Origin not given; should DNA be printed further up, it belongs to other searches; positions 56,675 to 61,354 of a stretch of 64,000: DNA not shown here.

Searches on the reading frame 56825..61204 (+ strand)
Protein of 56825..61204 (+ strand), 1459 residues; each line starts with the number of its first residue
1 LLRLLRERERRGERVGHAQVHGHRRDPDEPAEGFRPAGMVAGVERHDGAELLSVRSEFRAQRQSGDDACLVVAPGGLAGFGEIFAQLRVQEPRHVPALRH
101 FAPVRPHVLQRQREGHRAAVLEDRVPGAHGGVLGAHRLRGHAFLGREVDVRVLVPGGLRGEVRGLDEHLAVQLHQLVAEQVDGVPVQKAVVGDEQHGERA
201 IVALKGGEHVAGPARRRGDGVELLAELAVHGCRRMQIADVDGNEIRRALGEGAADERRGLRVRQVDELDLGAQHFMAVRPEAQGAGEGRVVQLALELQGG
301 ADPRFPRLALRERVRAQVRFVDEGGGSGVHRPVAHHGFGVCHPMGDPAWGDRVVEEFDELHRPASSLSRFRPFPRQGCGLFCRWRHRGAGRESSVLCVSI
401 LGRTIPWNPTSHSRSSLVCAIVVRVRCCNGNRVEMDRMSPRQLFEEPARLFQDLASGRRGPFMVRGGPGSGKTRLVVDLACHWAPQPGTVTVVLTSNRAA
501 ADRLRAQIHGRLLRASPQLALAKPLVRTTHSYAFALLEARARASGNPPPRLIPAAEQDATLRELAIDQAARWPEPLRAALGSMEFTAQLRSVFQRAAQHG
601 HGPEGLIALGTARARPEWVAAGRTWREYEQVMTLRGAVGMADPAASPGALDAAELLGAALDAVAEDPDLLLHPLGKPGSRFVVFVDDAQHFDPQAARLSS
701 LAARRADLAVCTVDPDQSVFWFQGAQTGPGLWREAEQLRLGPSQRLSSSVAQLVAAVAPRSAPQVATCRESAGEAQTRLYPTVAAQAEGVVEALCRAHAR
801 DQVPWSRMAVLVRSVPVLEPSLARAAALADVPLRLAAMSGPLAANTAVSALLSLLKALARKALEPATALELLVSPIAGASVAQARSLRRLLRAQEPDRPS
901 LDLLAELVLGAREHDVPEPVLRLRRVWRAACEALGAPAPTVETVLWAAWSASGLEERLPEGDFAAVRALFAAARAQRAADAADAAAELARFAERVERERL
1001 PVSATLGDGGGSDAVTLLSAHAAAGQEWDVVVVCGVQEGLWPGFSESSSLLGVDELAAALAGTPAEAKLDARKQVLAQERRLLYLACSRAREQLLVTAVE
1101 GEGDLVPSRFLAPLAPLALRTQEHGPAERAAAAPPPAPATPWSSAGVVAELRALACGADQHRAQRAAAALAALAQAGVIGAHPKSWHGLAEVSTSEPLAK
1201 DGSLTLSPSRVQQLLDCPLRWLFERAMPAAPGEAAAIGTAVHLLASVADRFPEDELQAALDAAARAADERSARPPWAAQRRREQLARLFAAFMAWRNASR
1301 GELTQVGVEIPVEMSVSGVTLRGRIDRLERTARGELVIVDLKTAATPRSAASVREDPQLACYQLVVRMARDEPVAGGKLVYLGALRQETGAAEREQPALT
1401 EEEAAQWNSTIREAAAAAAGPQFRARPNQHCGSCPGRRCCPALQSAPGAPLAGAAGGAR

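Call 57: search_protein_families(library=pfam, proteins=[window:56825-61204:+], max_evalue=0.00001)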
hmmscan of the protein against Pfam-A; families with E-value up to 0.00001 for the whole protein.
window:56825-61204:+ (1459 aa): 4 families
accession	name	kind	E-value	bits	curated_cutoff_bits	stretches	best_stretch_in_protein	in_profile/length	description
PF12705.13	PDDEXK_1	-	6.3e-45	154.5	22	1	1205-1441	1-247/247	PD-(D/E)XK nuclease superfamily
PF00580.27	UvrD-helicase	-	2.9e-20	73.5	23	1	458-727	12-260/271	UvrD/REP helicase N-terminal domain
PF13361.12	UvrD_C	-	7.1e-10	39.3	25.6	1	1013-1099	285-348/350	UvrD-like helicase C-terminal domain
PF10926.14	DUF2800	-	6.8e-06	25.9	21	0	1205-1443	3-235/368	Protein of unknown function (DUF2800)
